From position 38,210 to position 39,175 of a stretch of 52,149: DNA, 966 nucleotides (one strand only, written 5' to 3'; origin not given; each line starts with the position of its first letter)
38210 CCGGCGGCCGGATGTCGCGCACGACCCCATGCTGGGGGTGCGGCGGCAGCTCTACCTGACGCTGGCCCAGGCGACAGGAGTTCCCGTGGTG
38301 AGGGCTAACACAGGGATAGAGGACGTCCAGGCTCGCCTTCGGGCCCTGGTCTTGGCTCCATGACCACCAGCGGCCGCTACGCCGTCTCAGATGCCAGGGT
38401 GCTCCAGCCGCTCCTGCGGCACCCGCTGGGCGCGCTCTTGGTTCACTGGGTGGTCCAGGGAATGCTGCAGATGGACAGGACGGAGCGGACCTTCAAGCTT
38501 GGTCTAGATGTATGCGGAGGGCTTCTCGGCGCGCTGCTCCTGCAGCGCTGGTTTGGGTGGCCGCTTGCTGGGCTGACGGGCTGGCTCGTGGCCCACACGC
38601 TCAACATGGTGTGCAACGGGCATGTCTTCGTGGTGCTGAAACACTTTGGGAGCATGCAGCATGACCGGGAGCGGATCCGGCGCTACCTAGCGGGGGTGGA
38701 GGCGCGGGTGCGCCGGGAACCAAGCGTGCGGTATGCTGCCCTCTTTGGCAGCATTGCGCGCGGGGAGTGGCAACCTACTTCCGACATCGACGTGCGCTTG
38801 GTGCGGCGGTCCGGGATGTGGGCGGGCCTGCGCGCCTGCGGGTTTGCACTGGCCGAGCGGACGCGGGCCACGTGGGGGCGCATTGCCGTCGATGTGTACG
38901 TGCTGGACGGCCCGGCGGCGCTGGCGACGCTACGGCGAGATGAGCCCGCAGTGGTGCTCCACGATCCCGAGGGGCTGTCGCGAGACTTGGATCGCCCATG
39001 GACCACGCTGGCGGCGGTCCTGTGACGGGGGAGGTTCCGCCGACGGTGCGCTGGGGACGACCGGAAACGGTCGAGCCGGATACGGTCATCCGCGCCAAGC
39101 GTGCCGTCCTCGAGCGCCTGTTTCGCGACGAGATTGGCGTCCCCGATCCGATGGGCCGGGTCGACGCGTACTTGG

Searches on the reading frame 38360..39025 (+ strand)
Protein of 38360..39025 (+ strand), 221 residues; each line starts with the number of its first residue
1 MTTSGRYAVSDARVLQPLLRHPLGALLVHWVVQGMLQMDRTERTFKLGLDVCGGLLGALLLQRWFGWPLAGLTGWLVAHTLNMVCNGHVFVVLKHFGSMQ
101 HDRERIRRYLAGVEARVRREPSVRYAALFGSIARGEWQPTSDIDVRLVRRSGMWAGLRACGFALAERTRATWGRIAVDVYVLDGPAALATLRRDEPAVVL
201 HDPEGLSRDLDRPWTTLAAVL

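Call 3: search_protein_families(library=pfam, proteins=[window:38360-39025:+], max_evalue=0.1)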
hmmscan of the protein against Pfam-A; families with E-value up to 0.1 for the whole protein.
window:38360-39025:+ (221 aa): 3 families
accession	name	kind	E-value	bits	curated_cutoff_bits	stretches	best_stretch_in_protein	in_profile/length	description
PF01909.29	NTP_transf_2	-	5.2e-06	27.2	21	1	117-145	8-36/93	Nucleotidyltransferase domain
PF18765.7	Polbeta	-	1.8e-05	25.3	26.9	1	118-147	8-37/93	Polymerase beta, Nucleotidyltransferase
PF03445.19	DUF294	-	0.095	13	21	0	91-151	18-77/138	Putative nucleotidyltransferase DUF294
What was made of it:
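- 38708..39007 (+): Minimal (MNT/ANT-type, Pol-beta superfamily) nucleotidyltransferase domain of B (about residues 117-216). Catalytic residues are G130 S131, D142 x D144 (38747-38791) and D178/D183 (38891-38908). It matches PF01909 and PF18765 (call 3).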

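Call 4: search_protein_families(library=ncbifam, proteins=[window:38360-39025:+], max_evalue=0.1)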
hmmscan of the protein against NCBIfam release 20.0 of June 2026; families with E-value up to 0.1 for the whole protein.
window:38360-39025:+ (221 aa): 2 families
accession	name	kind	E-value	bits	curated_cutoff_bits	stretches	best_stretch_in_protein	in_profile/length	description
NF047752.1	MntA_antitoxin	equivalog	4.6e-06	26.5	60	1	118-182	2-62/106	type VII toxin-antitoxin system MntA family adenylyltransferase antitoxin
NF051895.1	anti_phage_HalB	equivalog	0.0013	18.4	190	1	127-149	3-25/211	anti-phage Hailong system nucleotidyltransferase HalB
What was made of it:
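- The MntA model scores 26.5 against a cut-off of 60 (call 4).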

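Call 8: search_solved_structures(query=window:38360-39025:+, max_evalue=10, show_alignments=2)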
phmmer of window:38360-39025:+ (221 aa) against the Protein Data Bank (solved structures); distinct sequences matched with E-value up to 10: 2.
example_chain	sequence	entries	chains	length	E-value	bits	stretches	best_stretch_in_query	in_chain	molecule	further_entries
2rff_A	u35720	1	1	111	0.25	14.2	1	116-149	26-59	Putative nucleotidyltransferase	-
1wot_A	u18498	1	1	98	0.26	14.1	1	102-152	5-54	PUTATIVE MINIMAL NUCLEOTIDYLTRANSFERASE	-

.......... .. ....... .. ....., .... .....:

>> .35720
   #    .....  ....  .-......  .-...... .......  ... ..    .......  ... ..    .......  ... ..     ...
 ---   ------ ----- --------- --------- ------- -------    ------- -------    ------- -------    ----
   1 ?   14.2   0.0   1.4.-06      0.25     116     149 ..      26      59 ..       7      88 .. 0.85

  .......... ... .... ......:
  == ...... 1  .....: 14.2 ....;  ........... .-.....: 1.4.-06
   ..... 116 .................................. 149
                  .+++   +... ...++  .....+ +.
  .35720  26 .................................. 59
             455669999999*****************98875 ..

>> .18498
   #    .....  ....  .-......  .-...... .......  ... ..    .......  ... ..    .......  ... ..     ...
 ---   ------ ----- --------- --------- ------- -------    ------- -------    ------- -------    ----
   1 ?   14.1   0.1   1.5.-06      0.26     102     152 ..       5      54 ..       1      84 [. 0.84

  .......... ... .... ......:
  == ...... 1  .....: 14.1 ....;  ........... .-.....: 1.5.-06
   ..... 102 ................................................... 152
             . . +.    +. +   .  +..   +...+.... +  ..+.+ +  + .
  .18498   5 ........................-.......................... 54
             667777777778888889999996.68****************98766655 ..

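Call 10: find_homologous_proteins(query=window:38360-39025:+, max_evalue=0.001)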
Query window:38360-39025:+ (221 aa): 58 proteins with E <= 0.001 among 6152 candidates.
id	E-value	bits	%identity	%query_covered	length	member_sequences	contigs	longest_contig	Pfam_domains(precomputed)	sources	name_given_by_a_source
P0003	1.9e-144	497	100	100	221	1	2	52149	PF18765.8,PF01909.30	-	-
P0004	3.4e-73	264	58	97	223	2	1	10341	-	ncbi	-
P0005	6.1e-73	263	87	63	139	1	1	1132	PF18765.8,PF01909.30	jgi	jgi:hypothetical protein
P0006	9.8e-54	200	52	86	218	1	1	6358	-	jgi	jgi:predicted nucleotidyltransferase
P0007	2.4e-52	196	47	91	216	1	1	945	-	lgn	-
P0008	2.6e-52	196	49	89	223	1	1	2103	-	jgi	-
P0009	1.3e-51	193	49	93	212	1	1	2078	-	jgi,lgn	jgi:hypothetical protein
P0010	1.5e-51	193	50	86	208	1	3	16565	-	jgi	jgi:hypothetical protein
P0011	2.3e-51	193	49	88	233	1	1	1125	-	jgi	jgi:predicted nucleotidyltransferase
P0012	5.2e-51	191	51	86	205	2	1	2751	-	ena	-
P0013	1.2e-50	190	48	88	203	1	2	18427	PF01909.30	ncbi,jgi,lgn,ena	jgi:predicted nucleotidyltransferase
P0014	1.6e-49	187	50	89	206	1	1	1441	-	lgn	-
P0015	2.1e-49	186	48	90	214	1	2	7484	-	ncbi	-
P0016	7.2e-49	184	47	89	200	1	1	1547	-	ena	-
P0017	1.4e-48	184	53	81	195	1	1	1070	-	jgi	jgi:hypothetical protein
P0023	1.9e-46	177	45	90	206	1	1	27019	-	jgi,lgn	jgi:hypothetical protein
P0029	1.6e-45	173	43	89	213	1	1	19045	-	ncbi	-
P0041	4.3e-42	162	47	86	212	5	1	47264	-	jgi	-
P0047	9.3e-40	155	43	77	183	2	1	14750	PF18765.8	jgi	jgi:predicted nucleotidyltransferase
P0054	5.0e-36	142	43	84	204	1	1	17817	-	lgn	-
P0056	1.2e-34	138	43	90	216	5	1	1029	PF18765.8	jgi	-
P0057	2.3e-33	134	32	93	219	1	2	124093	PF18765.8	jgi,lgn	jgi:predicted nucleotidyltransferase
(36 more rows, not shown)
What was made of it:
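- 38360..39025 (+): B: 221-aa protein made of an N-terminal helical/hairpin domain and a minimal nucleotidyltransferase. There are 58 full-length homologues (call 10).
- Checked: B has 58 full-length homologues (call 10).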

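Call 13: find_encoding_contigs(protein=P0041, flank=8000, max_places=1)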
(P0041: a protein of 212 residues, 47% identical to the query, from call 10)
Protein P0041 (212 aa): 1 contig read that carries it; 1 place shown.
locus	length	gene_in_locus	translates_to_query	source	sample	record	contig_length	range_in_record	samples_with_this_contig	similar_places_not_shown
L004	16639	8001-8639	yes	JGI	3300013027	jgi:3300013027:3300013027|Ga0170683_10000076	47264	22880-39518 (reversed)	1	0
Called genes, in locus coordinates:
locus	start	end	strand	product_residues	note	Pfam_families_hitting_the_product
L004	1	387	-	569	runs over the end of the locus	PF16292:DUF4938, PF08245:Mur_ligase_M, PF02875:Mur_ligase_C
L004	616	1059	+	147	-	-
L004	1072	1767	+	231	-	PF21948:LplA-B_cat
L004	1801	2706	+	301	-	PF16881:LIAS_N, PF04055:Radical_SAM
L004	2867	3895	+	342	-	PF00535:Glycos_transf_2, PF10111:Glyco_tranf_2_2, PF13641:Glyco_tranf_2_3, PF13632:Glyco_trans_2_3 (weak)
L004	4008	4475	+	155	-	PF08660:Alg14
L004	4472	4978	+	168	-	PF04101:Glyco_tran_28_C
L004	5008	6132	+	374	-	PF13439:Glyco_transf_4, PF13579:Glyco_trans_4_4, PF20706:GT4-conflict, PF00534:Glycos_transf_1, PF13692:Glyco_trans_1_4, PF13524:Glyco_trans_1_2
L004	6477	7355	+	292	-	PF00534:Glycos_transf_1, PF13692:Glyco_trans_1_4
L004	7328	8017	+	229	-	-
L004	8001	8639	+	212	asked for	-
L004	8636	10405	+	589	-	-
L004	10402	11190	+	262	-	PF07760:DUF1616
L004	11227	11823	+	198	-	PF00132:Hexapep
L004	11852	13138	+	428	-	PF01943:Polysacc_synt (weak)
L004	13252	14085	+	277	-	PF02899:Phage_int_SAM_1, PF00589:Phage_integrase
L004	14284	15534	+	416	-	PF03734:YkuD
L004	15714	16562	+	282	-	PF00929:RNase_T, PF13280:WYL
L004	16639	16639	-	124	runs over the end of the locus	PF06262:Zincin_1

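Call 14: find_encoding_contigs(protein=P0023, flank=8000, max_places=1)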
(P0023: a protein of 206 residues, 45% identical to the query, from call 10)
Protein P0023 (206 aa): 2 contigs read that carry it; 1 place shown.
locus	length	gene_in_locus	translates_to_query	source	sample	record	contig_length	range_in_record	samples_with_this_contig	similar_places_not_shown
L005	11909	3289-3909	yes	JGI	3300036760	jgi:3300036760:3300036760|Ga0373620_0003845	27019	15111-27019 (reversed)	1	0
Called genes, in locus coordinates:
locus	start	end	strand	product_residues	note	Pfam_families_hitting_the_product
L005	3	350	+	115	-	?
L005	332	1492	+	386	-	PF13439:Glyco_transf_4, PF13579:Glyco_trans_4_4, PF20706:GT4-conflict, PF00534:Glycos_transf_1, PF13692:Glyco_trans_1_4, PF13524:Glyco_trans_1_2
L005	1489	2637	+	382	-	PF13439:Glyco_transf_4 (faint), PF00534:Glycos_transf_1, PF13692:Glyco_trans_1_4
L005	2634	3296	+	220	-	-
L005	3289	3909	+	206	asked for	-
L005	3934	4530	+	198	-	PF00132:Hexapep, PF14602:Hexapep_2 (weak)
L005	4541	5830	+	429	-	PF01943:Polysacc_synt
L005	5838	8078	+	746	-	-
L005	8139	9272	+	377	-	PF13439:Glyco_transf_4, PF13579:Glyco_trans_4_4 (faint), PF00534:Glycos_transf_1, PF20706:GT4-conflict, PF13692:Glyco_trans_1_4, PF13524:Glyco_trans_1_2 (weak)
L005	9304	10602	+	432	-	PF02517:Rce1-like, PF01476:LysM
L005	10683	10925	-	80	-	-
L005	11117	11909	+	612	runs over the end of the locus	-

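Call 15: find_encoding_contigs(protein=P0057, flank=8000, max_places=1)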
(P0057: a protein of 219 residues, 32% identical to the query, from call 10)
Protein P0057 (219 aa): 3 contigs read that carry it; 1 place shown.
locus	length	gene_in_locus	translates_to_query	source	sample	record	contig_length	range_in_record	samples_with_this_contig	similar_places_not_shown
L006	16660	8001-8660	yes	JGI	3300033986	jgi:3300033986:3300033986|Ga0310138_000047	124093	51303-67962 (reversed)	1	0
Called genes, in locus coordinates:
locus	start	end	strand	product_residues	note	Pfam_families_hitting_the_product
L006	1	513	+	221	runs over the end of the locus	PF04307:YdjM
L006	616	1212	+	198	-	PF04307:YdjM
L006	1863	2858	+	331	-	PF00535:Glycos_transf_2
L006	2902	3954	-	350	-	PF00535:Glycos_transf_2, PF10111:Glyco_tranf_2_2 (weak), PF13641:Glyco_tranf_2_3, PF13632:Glyco_trans_2_3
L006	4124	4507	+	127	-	PF08660:Alg14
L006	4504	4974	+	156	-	PF04101:Glyco_tran_28_C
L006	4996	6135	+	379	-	PF13439:Glyco_transf_4, PF13579:Glyco_trans_4_4, PF20706:GT4-conflict, PF00534:Glycos_transf_1, PF13692:Glyco_trans_1_4, PF13524:Glyco_trans_1_2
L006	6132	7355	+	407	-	PF13439:Glyco_transf_4, PF00534:Glycos_transf_1, PF13692:Glyco_trans_1_4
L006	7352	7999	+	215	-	PF02223:Thymidylate_kin (faint)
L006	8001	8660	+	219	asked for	PF18765:Polbeta (weak)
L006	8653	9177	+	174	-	PF00132:Hexapep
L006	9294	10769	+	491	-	-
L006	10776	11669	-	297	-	PF00535:Glycos_transf_2, PF13506:Glyco_transf_21 (weak), PF13641:Glyco_tranf_2_3, PF13632:Glyco_trans_2_3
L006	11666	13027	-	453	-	PF01943:Polysacc_synt, PF13440:Polysacc_synt_3, PF01554:MatE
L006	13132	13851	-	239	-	PF00483:NTP_transferase, PF12804:NTP_transf_3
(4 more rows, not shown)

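Call 32: predict_structure(alignment_id=A3)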
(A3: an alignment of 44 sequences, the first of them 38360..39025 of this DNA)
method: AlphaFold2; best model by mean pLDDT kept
length: 221 residues; sequences in the alignment: 44
mean_pLDDT: 93.8   pTM: 0.89
mean pLDDT of the five models: 93.8, 93.2, 92.7, 92.2, 92.2
residues with pLDDT >= 90: 202; 70-90: 10; 50-70: 4; < 50: 5
segments of 3 or more residues with pLDDT < 50: 1-5
pLDDT, mean of each block of 10 residues (from residue 1): 51 90 95 91 97 98 98 98 94 92 96 98 98 96 97 98 98 96 96 96 96 96 87
secondary structure, 60 per line:
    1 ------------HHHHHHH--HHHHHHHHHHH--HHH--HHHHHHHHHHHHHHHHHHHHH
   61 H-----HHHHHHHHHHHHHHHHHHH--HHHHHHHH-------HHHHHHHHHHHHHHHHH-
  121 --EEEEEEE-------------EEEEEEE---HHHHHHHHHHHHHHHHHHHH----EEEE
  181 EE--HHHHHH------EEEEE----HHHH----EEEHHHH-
elements in order: H13-19 H22-32 H40-61 H67-85 H88-95 H103-119 E123-129 E143-149 H153-172 E177-182 H185-190 E197-201 H206-209 E214-216 H217-220
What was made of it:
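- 38360..39025 (+): The AF2 model has pLDDT 93.8 (call 32).
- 38498..38614 (+): Hydrophobic helical hairpin of B (about residues 47-85), a probable membrane insertion. Helices span 40-61 and 67-85 (call 32).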

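Call 37: fold_search(model_id=the predicted structure, library=pdb)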
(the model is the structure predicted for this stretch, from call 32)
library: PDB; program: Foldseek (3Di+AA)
matches with E <= 10: 446; with E <= 0.001: 0
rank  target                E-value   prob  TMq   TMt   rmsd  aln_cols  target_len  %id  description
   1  8xeh_E                2.1e-03  1.00  0.32  0.61   4.1       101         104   20  Crystal structure of HEPN-MNT complex (released 2024-12-18)
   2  8xeo_B                4.8e-03  1.00  0.32  0.63   3.9        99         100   19  Crystal structure of MNT antitoxin (released 2024-12-18)
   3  8xeo_A                1.4e-02  1.00  0.32  0.63   4.0        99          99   19  Crystal structure of MNT antitoxin (released 2024-12-18)
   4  6m6u_F                2.2e-02  1.00  0.33  0.54   4.0       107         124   16  Crystal structure the toxin-antitoxin MntA-HpeT mutant-D39ED41E (released 2020-09-30)
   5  7bxo_A                2.7e-02  1.00  0.34  0.55   3.9       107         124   18  Crystal structure of the toxin-antitoxin with AMP-PNP (released 2020-09-30)
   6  7bxo_E                2.8e-02  1.00  0.32  0.50   5.0       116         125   18  Crystal structure of the toxin-antitoxin with AMP-PNP (released 2020-09-30)
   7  2rff                  3.3e-02  1.00  0.29  0.53   5.3       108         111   21  Crystal structure of a putative nucleotidyltransferase (NP_343093.1) from Sulfolobus solfataricus at 1.40 A resolution (released 2007-10-16)
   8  7ae9_G                4.7e-02  0.97  0.29  0.41   5.8       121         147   18  Crystal structure of mono-AMPylated HEPN(R46E) toxin in complex with MNT antitoxin (released 2020-12-30)
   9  6m6u_A                5.8e-02  0.99  0.31  0.50   4.2       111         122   15  Crystal structure the toxin-antitoxin MntA-HpeT mutant-D39ED41E (released 2020-09-30)
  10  6un8_A                9.7e-02  0.99  0.36  0.32   5.2       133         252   16  Wild type ANT bound to neomycin (released 2020-05-06)
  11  1kny_A                1.1e-01  0.99  0.22  0.19   2.0        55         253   22  KANAMYCIN NUCLEOTIDYLTRANSFERASE (released 1996-08-17)
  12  7ae9_H                1.3e-01  0.92  0.32  0.47   7.9       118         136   14  Crystal structure of mono-AMPylated HEPN(R46E) toxin in complex with MNT antitoxin (released 2020-12-30)
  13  6p01_A                1.4e-01  0.99  0.22  0.19   1.9        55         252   24  Apo structure of the E52D mutant of ANT-4 (released 2020-01-29)
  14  6nmk_A                1.4e-01  0.99  0.22  0.19   2.0        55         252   22  Binary complex structure of the T130K mutant of ANT-4'' with Neomycin (released 2020-01-15)
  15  6un8_B                1.4e-01  0.99  0.22  0.19   2.0        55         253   22  Wild type ANT bound to neomycin (released 2020-05-06)
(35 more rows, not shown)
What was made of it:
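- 38708..39007 (+): Fold matches are 8xeh_E, 8xeo, 7bxo, 2rff, ANT(4'), LinB and HalB (call 37).
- On Aminoglycoside/lincosamide nucleotidyltransferases (KNTase/ANT(4'), LinB): B ends after the core, and its extra domain is N-terminal (calls 32, 37).
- The nearest structural relatives of B nucleotidylate hydroxyls, including sugar hydroxyls (ANT(4'), LinB; call 37). The closest structural matches of B are the MNT antitoxins, which AMPylate a protein tyrosine (call 37).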

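Call 45: search_protein_families(library=pfam, alignment_id=A3, max_evalue=1)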
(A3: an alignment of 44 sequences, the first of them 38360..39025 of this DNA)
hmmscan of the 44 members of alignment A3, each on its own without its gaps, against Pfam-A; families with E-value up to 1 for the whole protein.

A. member 1, window:38360-39025:+ (221 aa): 3 families
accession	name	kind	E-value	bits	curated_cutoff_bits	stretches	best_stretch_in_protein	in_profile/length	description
PF01909.29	NTP_transf_2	-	5.2e-06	27.2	21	1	117-145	8-36/93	Nucleotidyltransferase domain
PF18765.7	Polbeta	-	1.8e-05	25.3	26.9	1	118-147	8-37/93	Polymerase beta, Nucleotidyltransferase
PF03445.19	DUF294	-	0.095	13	21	1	91-151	18-77/138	Putative nucleotidyltransferase DUF294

B. families by the number of members that match (of 44 scanned): 28 families (the first 25 are shown)
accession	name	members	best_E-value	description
PF18765.7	Polbeta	42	2e-06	Polymerase beta, Nucleotidyltransferase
PF01909.29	NTP_transf_2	41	5.2e-06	Nucleotidyltransferase domain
PF22600.2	MTPAP-like_central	15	0.0041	Poly(A) RNA polymerase, mitochondrial-like, central palm domain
PF12633.13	Adenyl_cycl_N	5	0.0012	Adenylate cyclase NT domain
PF03445.19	DUF294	5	0.011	Putative nucleotidyltransferase DUF294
PF14012.11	DUF4229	5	0.062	Protein of unknown function (DUF4229)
PF04138.20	GtrA_DPMS_TM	4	0.011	GtrA/DPMS, transmembrane domain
PF01219.24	DAGK_prokar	2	0.0052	Prokaryotic diacylglycerol kinase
PF10127.15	RlaP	2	0.023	RNA repair pathway DNA polymerase beta family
PF16470.10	S8_pro-domain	2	0.085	Peptidase S8 pro-domain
PF03116.20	NQR2_RnfD_RnfE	1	0.03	NQR2, RnfD, RnfE family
PF05113.18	DUF693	1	0.033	Protein of unknown function (DUF693)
PF04474.17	DUF554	1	0.041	Protein of unknown function (DUF554)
PF05232.17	BTP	1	0.058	Chlorhexidine efflux transporter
PF11127.14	YgaP-like_TM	1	0.059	Inner membrane protein YgaP-like, transmembrane domain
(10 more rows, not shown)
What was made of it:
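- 38498..38614 (+): A few members give weak hits to transmembrane-domain Pfam families (call 45).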

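Call 62: search_solved_structures(query=A5, max_evalue=1)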
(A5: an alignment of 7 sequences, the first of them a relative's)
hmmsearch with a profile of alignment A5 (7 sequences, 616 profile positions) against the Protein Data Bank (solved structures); distinct sequences matched with E-value up to 1: 1.
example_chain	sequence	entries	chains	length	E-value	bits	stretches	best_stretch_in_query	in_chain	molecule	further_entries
8jxo_A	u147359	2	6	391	0.68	11.3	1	392-460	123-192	BlCHR2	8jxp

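Call 63: search_protein_families(library=pfam, proteins=[L004:8636-10402:+], max_evalue=1)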
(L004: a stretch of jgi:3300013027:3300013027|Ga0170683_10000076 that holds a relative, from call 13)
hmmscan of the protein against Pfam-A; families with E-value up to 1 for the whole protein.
L004:8636-10402:+ (589 aa): 1 family
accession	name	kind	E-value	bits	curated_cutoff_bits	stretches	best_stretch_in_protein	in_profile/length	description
PF07296.16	TraP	-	0.13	11.9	25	0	360-393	114-146/202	TraP protein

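Call 64: search_solved_structures(query=A3, max_evalue=1, show_alignments=2)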
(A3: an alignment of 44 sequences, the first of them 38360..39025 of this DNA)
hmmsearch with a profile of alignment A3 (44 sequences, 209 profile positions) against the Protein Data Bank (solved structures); distinct sequences matched with E-value up to 1: 15.
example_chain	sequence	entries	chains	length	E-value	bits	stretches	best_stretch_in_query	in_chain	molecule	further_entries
9xbd_E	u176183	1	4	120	0.0047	19.3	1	111-154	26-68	Nucleotidyltransferase domain-containing protein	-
2rff_A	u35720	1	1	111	0.0086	18.5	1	115-149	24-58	Putative nucleotidyltransferase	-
6p01_A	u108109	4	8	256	0.02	17.3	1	103-149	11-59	Kanamycin nucleotidyltransferase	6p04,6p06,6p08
1wot_A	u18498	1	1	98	0.02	17.2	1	124-150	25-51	PUTATIVE MINIMAL NUCLEOTIDYLTRANSFERASE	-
8xeh_E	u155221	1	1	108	0.027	16.9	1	111-148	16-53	MNT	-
8xeo_A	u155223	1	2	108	0.028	16.8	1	111-148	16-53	MNT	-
9dbh_A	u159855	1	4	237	0.12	14.7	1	122-148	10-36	HalB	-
9dbj_A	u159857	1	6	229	0.16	14.3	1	123-148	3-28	HalB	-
6nlt_A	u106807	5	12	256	0.23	13.8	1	103-148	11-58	Kanamycin nucleotidyltransferase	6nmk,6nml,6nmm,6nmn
6un8_A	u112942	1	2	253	0.23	13.8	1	103-148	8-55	Aminoglycoside NucleotidylTransferase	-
1kny_A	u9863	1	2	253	0.23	13.8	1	103-148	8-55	KANAMYCIN NUCLEOTIDYLTRANSFERASE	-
1kan_A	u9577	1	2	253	0.25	13.7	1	103-148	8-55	KANAMYCIN NUCLEOTIDYLTRANSFERASE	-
3jyy_A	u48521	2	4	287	0.25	13.7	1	108-161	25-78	Lincosamide nucleotidyltransferase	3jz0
5yep_A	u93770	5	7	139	0.27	13.6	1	122-150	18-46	Toxin-antitoxin system antidote Mnt family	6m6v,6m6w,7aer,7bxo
1no5_A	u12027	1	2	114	0.62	12.4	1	127-151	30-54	Hypothetical protein HI0073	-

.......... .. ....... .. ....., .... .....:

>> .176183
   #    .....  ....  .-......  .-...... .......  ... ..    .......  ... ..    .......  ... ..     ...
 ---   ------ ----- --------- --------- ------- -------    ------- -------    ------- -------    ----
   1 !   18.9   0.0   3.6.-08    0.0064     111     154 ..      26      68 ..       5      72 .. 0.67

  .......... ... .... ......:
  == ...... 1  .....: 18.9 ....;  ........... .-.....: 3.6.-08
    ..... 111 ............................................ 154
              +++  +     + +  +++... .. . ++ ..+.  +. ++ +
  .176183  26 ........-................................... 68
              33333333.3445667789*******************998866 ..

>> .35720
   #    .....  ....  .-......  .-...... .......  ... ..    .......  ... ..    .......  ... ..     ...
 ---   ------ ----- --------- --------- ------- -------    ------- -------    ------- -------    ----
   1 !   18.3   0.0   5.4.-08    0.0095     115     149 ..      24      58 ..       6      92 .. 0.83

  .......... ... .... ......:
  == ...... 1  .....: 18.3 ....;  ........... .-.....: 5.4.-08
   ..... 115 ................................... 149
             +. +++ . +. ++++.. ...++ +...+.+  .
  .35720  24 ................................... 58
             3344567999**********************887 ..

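Call 65: search_protein_families(library=padloc, proteins=[window:38360-39025:+], max_evalue=0.01)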
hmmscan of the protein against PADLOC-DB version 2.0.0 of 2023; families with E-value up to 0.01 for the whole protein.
window:38360-39025:+ (221 aa): 9 families
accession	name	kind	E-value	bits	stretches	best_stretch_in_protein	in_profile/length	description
PDLC04907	PDC-S09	-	3.9e-06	24.9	1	109-148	13-52/114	-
PDLC04902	PDC-S09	-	6.6e-06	24.4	1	118-160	16-58/97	-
PDLC04906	PDC-S09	-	8e-06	24.2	1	102-145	3-46/98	-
PDLC04903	PDC-S09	-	1.3e-05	23.5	1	126-148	29-51/108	-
PDLC04904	PDC-S09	-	2.7e-05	22.3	1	119-145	21-47/104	-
PDLC04368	PDC-M05A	-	3.5e-05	21.7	1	120-149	104-133/201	-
PDLC04369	PDC-M05A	-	9.2e-05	20.2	1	110-148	92-128/201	-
PDLC04905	PDC-S09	-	0.00088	17.6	1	115-145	13-44/101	-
PDLC04778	PDC-M70A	-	0.0077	13.6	0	121-147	45-71/355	-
